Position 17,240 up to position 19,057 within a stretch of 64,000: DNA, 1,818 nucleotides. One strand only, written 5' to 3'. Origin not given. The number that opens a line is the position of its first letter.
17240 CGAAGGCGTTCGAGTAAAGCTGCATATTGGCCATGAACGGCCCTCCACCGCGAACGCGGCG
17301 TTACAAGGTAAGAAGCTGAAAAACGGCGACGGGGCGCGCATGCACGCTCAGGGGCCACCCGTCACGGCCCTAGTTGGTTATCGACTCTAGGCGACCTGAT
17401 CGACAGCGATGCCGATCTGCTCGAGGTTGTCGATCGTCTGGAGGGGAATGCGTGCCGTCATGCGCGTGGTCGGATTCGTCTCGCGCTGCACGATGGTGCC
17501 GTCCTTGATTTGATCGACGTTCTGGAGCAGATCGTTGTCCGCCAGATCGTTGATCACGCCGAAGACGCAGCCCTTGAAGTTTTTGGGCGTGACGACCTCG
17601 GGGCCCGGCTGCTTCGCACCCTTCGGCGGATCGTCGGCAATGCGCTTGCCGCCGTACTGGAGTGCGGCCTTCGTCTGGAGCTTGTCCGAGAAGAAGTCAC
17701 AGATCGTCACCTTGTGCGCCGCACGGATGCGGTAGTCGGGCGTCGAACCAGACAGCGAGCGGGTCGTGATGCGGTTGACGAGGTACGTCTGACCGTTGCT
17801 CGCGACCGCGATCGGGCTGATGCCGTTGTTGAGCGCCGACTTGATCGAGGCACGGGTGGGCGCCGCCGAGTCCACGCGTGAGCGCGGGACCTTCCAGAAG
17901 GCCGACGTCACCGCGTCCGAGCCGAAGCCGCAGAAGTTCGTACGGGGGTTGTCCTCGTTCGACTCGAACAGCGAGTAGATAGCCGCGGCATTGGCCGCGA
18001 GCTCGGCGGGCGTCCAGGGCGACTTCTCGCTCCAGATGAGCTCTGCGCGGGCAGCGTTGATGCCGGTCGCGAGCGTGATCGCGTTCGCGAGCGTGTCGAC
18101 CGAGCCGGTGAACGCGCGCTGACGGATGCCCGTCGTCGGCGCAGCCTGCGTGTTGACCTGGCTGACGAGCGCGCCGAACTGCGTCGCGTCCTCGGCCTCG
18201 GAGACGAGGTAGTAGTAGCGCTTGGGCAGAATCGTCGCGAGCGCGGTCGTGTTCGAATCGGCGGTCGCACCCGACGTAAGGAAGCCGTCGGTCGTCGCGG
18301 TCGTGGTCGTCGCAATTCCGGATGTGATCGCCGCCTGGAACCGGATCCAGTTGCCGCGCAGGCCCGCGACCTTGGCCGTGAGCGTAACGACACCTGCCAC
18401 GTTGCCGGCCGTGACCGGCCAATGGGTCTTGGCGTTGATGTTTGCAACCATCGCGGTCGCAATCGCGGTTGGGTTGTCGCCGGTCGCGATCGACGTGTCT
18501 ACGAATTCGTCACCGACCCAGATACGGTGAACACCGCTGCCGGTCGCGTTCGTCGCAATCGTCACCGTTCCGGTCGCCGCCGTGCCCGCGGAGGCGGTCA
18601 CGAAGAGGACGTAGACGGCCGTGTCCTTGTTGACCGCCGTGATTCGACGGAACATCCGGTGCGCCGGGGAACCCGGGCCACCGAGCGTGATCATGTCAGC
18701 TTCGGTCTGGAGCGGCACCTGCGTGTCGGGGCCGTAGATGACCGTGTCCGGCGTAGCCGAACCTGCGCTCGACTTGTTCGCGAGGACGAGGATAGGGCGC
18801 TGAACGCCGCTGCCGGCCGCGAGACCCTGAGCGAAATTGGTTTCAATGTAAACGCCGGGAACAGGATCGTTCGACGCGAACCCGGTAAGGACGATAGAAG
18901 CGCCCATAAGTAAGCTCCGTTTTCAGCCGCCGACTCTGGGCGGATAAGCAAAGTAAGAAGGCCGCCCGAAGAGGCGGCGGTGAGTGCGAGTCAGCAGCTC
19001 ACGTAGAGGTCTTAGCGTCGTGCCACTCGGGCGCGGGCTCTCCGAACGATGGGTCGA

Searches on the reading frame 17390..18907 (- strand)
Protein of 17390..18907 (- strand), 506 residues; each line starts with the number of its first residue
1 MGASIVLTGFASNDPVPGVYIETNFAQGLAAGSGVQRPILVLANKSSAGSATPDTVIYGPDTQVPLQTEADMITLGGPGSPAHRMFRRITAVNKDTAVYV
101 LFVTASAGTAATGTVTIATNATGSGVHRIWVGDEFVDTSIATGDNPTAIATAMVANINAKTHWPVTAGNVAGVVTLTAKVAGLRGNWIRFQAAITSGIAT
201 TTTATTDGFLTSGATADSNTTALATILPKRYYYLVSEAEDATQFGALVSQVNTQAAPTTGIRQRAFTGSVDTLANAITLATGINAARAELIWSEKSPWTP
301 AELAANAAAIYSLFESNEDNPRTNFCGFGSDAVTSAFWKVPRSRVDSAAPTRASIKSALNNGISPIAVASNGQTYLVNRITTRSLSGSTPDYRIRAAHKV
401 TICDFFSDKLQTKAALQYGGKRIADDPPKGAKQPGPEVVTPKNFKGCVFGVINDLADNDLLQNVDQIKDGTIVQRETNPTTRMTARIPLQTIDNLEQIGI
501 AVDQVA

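Call 85: search_protein_families(library=phrogs, proteins=[window:17390-18907:-], max_evalue=0.001)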
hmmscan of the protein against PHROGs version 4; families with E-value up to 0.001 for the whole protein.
window:17390-18907:- (506 aa): 3 families
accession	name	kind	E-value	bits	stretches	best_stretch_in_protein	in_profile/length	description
phrog_165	-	tail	7.8e-71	240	1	9-501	7-488/493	tail sheath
phrog_5292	-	tail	5.5e-07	30.8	1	12-134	9-124/129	tail sheath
phrog_11048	-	tail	0.0001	23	1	405-493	58-144/157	tail sheath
